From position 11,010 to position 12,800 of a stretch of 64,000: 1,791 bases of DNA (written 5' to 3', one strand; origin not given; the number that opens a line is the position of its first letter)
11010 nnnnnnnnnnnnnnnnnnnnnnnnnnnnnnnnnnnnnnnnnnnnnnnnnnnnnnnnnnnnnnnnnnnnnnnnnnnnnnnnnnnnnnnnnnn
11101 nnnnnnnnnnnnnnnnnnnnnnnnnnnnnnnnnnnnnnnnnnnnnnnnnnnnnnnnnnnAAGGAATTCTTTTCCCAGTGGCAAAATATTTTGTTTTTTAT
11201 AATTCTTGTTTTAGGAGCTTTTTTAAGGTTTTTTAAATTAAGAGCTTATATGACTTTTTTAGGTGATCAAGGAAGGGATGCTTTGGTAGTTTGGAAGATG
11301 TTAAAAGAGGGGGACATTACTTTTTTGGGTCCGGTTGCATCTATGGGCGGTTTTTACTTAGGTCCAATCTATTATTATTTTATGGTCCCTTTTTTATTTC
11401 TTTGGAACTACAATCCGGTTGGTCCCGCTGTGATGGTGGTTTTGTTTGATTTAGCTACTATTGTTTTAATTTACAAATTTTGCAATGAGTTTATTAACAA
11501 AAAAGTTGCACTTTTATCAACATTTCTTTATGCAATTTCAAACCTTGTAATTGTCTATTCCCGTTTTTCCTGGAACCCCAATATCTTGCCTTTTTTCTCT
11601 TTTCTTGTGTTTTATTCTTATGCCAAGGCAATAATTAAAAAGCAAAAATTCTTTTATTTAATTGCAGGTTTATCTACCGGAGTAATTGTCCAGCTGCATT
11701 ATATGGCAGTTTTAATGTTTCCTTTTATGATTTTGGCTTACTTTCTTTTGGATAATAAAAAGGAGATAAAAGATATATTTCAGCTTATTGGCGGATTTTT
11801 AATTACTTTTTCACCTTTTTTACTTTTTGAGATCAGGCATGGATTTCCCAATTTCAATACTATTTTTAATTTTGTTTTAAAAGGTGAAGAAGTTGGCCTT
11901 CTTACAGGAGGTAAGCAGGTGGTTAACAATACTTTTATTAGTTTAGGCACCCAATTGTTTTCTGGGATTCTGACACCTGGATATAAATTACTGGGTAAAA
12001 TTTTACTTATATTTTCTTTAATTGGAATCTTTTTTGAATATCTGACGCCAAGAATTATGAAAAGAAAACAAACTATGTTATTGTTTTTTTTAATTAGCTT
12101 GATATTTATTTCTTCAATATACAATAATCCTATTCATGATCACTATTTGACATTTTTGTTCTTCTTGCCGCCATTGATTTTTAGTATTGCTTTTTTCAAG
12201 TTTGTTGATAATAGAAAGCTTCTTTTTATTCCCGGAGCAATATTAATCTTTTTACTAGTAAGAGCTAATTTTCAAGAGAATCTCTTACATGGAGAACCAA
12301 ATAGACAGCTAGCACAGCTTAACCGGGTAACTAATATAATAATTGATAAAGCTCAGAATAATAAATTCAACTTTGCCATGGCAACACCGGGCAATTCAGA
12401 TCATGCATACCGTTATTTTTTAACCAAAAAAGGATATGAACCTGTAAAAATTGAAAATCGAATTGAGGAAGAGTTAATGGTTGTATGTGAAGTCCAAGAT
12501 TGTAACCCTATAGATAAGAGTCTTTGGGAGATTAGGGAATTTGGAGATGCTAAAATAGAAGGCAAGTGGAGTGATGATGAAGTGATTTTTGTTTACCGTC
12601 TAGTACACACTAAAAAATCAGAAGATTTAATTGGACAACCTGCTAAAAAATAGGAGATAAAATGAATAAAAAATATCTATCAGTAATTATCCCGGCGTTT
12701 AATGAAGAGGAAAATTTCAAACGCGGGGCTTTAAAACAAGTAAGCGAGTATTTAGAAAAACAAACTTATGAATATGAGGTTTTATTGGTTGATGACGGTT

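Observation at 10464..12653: Single polypeptide fusing a cytoplasmic polyprenyl-P-sugar synthase (GT2) to a GT-C-like membrane glycosyltransferase domain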

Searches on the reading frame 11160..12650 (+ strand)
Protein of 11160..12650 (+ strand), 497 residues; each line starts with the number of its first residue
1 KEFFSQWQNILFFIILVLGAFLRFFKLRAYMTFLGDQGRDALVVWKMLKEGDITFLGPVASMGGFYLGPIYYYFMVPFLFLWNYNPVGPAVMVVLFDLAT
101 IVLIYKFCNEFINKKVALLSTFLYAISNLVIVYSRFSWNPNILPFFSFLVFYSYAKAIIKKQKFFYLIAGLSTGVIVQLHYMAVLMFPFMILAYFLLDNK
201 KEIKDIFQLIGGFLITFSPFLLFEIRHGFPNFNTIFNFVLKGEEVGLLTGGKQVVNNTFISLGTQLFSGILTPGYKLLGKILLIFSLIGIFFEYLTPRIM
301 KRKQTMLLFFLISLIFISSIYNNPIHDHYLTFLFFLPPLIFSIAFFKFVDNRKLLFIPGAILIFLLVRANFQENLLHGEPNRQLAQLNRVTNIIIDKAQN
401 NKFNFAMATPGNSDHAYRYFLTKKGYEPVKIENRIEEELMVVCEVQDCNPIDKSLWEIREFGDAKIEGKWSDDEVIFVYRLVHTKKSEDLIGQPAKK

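Call 47: search_protein_representatives(protein=window:11160-12650:+)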
Query: 497 residues. Proteins with E-value up to 0.001 (for the whole library): 6261; up to 1e-10: 3197; up to 1e-30: 503. The best 150 are listed.
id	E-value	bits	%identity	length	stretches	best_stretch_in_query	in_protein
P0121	2.8e-107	376.4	44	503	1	10-484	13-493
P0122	5.2e-102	359.0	39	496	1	9-497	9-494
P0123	2.7e-100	353.3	40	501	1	10-497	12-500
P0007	1.6e-99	350.7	39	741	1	7-496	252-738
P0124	1.9e-98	347.2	40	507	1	9-496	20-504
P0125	6.7e-96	338.8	40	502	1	10-471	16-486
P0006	2.8e-94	333.4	40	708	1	10-497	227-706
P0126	6.2e-93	329.0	39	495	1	12-488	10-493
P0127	6.7e-93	328.9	38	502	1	9-497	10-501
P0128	4.9e-92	326.1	36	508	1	3-497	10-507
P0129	1.5e-91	324.4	40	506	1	10-497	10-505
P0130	1.9e-90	320.9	40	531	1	10-485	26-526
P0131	6.7e-90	319.0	42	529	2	12-247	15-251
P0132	1.2e-89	318.3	40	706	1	9-490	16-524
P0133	1.8e-86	307.7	40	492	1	9-484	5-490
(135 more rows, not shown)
